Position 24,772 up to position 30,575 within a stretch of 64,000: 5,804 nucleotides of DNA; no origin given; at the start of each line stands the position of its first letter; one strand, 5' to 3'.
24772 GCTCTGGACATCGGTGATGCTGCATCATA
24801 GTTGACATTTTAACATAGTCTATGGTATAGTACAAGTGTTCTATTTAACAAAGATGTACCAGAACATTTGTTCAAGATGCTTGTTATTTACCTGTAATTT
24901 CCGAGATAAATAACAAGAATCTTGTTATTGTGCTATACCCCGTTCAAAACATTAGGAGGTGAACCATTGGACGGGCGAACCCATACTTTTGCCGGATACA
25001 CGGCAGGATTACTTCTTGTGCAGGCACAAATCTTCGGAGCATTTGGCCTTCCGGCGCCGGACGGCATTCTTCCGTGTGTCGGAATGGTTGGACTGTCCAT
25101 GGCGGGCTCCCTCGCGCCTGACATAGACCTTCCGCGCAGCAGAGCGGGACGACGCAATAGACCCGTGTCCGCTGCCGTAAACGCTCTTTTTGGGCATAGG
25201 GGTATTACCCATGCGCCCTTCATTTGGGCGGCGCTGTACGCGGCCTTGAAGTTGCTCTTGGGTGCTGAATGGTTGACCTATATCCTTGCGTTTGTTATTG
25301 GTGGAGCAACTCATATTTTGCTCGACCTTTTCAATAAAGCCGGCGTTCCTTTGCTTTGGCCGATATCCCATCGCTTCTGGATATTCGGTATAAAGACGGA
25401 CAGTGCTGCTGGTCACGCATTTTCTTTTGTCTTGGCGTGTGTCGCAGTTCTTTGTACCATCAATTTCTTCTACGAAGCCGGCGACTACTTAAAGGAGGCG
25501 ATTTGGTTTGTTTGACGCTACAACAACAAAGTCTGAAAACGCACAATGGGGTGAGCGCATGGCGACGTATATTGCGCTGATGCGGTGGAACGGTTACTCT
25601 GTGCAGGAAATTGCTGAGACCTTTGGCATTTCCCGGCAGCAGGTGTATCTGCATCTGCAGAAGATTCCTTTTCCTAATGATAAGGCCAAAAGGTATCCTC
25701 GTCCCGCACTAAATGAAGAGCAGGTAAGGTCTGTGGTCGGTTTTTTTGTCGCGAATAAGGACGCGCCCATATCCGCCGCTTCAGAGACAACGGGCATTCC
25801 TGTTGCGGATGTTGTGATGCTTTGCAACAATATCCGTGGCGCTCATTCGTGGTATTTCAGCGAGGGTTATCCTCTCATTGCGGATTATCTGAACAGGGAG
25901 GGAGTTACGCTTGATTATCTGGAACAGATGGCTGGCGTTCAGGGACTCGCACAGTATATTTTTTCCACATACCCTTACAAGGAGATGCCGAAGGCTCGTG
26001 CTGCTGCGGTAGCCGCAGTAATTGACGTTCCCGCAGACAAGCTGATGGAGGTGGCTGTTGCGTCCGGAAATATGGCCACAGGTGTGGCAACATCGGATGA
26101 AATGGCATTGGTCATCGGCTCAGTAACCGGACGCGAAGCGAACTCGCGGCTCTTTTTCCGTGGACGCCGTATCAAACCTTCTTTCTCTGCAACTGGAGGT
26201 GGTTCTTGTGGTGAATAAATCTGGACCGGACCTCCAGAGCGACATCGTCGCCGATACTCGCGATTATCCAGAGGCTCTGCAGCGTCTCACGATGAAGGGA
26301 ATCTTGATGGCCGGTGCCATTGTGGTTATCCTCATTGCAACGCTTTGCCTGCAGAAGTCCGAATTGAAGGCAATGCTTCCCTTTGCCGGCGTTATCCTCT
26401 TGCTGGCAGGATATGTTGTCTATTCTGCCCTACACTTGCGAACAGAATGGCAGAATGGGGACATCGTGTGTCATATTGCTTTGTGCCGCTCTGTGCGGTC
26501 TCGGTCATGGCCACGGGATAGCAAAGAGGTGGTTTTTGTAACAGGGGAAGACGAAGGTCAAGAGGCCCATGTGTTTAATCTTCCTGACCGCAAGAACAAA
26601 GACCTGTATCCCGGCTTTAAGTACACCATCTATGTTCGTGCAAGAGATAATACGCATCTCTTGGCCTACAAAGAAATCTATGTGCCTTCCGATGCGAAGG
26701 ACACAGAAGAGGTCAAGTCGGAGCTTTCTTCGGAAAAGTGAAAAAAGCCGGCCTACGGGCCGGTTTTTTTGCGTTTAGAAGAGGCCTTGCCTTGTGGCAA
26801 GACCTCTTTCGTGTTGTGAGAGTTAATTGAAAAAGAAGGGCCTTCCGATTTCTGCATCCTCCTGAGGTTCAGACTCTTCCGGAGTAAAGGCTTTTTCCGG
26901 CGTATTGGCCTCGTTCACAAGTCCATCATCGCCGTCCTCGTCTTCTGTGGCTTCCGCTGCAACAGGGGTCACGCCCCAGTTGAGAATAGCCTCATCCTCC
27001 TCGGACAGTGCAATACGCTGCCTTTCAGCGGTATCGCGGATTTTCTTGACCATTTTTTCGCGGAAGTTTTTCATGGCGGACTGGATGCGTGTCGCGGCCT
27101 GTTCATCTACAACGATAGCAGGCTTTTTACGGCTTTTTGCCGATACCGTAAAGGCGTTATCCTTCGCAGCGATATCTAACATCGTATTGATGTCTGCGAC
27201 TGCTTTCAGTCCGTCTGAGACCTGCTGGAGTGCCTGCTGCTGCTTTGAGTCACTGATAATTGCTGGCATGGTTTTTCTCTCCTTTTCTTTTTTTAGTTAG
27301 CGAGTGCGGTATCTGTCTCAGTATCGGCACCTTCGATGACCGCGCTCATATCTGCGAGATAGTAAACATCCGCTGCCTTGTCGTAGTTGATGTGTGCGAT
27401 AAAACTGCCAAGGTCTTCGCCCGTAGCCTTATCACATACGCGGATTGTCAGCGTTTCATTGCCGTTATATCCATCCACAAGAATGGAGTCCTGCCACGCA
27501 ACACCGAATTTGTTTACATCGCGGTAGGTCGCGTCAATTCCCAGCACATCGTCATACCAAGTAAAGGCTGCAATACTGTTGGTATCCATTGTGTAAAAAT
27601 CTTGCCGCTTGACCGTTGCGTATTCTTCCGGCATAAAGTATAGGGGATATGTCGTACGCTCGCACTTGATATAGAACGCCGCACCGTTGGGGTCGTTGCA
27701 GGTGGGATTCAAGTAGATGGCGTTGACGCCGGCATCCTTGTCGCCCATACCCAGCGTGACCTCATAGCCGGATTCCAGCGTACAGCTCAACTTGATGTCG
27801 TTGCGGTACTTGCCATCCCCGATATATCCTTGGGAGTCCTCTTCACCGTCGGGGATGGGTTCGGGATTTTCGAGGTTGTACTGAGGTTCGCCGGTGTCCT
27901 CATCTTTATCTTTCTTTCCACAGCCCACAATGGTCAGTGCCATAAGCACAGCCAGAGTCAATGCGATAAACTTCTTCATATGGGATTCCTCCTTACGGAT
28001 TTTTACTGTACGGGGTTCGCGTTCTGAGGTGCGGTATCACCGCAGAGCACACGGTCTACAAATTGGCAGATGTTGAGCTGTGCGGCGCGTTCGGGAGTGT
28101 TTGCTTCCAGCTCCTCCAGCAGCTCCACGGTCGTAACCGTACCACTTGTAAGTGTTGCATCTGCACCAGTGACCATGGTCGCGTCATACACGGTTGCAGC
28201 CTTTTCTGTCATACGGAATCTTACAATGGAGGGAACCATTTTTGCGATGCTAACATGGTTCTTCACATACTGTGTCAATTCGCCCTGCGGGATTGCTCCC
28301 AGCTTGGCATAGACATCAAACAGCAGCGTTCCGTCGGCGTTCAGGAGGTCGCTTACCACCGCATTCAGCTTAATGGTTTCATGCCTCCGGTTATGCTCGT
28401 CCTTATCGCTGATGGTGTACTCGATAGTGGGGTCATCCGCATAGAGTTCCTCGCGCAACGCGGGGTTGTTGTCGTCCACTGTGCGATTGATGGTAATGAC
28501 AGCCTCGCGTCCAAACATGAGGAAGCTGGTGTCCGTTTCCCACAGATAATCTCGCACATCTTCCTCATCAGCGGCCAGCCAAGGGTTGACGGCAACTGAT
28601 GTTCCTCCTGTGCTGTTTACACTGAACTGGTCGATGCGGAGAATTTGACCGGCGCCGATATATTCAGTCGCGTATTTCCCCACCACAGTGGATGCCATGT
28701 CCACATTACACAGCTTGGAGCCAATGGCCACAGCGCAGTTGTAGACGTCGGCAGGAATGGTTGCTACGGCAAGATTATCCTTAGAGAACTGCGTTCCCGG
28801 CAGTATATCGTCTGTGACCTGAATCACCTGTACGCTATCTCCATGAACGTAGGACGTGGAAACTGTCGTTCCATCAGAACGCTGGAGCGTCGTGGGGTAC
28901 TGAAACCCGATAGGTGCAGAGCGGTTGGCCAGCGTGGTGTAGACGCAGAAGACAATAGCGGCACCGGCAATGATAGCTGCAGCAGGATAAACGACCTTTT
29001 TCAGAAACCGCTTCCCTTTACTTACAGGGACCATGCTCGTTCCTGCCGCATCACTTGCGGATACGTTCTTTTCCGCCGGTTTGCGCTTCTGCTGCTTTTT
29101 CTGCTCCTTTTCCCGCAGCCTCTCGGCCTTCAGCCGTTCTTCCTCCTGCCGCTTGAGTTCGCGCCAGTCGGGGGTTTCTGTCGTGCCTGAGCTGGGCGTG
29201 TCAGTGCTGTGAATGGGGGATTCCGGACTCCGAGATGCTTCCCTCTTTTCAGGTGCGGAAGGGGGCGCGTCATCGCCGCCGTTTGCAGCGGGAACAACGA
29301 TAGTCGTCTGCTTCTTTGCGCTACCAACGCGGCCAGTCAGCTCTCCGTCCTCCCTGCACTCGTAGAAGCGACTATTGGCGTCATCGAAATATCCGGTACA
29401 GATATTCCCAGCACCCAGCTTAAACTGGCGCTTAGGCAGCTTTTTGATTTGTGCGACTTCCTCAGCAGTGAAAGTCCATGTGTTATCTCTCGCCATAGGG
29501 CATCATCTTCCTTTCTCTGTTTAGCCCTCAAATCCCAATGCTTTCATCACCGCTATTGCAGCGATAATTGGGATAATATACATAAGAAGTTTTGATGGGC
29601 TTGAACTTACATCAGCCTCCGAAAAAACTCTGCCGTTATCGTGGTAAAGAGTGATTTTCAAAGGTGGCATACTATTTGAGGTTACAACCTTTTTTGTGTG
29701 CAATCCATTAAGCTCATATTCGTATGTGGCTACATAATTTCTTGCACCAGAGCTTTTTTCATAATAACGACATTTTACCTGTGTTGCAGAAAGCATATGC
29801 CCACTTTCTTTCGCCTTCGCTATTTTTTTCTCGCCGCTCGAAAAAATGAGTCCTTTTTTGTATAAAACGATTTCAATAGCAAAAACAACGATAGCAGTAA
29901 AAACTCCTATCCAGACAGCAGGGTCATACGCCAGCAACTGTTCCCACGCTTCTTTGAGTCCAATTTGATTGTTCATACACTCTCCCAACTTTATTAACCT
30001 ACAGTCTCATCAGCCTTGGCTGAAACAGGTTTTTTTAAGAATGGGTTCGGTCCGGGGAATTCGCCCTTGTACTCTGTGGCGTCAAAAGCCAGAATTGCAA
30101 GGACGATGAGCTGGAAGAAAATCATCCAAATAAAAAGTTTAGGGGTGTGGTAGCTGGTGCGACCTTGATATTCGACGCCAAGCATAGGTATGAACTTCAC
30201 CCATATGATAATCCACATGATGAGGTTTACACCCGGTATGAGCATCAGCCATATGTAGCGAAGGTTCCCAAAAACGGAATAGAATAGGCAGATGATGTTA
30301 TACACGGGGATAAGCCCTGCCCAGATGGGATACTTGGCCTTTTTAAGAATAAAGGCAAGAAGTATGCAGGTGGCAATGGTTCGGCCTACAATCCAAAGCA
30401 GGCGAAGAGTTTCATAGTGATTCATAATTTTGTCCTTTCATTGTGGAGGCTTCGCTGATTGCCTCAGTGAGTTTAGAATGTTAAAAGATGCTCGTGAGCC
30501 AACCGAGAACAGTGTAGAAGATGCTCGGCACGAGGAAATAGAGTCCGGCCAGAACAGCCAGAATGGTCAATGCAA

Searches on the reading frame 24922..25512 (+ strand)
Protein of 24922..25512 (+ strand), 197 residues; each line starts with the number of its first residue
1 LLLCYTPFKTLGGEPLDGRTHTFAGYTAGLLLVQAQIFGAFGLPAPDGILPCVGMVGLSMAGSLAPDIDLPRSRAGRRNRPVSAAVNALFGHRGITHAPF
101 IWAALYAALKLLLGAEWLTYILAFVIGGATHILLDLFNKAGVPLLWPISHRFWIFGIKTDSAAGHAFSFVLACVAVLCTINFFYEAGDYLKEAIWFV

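Call 14: search_protein_families(library=pfam, proteins=[window:24922-25512:+], max_evalue=0.001)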
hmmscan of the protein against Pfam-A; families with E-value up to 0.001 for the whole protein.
window:24922-25512:+ (197 aa): 1 family
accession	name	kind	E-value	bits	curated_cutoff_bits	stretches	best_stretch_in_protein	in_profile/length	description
PF04307.19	YdjM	-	3.5e-25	88.9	29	1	17-174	2-160/176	YdjM inner membrane protein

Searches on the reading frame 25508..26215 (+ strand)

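Call 14: search_protein_families(library=pfam, proteins=[window:25508-26215:+], max_evalue=0.001)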
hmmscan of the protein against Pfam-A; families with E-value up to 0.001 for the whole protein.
window:25508-26215:+ (236 aa): 6 families
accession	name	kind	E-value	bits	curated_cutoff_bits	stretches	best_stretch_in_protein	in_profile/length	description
PF13384.12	HTH_23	-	5.7e-06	26.4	24.6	1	19-48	9-36/50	Homeodomain-like domain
PF02796.21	HTH_7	-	3e-05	24.5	23.8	1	22-47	14-39/45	Helix-turn-helix domain of resolvase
PF08281.18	Sigma70_r4_2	-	5.4e-05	23.2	25.7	1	24-52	21-49/54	Sigma-70, region 4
PF04297.20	UPF0122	-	0.00014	22.5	22.7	1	17-52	21-56/101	Putative helix-turn-helix protein, YlxM / p13 like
PF21476.4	PF0610-like_N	-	0.00017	22.2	33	1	23-53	8-38/50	PF0610-like, N-terminal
PF01978.25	TrmB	-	0.00091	19.5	25.6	0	19-52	12-45/68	Sugar-specific transcriptional regulator TrmB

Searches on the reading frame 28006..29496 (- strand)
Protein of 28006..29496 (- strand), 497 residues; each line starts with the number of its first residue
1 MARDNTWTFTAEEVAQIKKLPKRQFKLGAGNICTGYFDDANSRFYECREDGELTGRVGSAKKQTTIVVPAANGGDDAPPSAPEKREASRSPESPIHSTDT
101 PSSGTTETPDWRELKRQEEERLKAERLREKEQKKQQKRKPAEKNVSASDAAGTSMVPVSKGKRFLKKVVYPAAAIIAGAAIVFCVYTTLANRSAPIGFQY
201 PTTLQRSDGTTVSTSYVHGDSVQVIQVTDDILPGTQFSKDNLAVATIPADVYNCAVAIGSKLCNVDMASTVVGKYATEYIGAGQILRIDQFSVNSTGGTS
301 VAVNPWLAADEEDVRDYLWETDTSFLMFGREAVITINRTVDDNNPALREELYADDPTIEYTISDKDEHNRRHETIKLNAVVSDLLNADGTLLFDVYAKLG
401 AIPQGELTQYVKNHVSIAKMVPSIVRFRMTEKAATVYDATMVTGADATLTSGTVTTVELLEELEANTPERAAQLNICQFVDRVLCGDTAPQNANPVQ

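Call 14: search_protein_families(library=pfam, proteins=[window:28006-29496:-], max_evalue=0.001)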
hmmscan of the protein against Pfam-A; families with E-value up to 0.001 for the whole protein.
window:28006-29496:- (497 aa): 1 family
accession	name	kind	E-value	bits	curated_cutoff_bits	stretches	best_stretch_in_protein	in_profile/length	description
PF08666.17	SAF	-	6.4e-05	23.9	21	1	223-290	2-61/63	SAF domain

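Call 58: search_protein_families(library=phrogs, proteins=[window:28006-29496:-], max_evalue=0.001)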
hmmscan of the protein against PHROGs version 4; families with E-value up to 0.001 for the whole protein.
window:28006-29496:- (497 aa): 0 families

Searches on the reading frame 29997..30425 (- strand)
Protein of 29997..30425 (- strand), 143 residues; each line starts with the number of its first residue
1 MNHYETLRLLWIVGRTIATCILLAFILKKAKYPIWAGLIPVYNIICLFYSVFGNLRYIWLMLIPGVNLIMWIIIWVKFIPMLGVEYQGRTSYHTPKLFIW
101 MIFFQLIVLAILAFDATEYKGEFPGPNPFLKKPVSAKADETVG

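Call 15: search_protein_families(library=pfam, proteins=[window:29997-30425:-], max_evalue=0.001)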
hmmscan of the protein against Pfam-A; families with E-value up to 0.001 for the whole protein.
window:29997-30425:- (143 aa): 1 family
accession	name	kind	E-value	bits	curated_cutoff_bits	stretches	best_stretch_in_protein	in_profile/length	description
PF18936.5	DUF5684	-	8.5e-08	33.1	27.4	1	35-121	1-80/81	Family of unknown function (DUF5684)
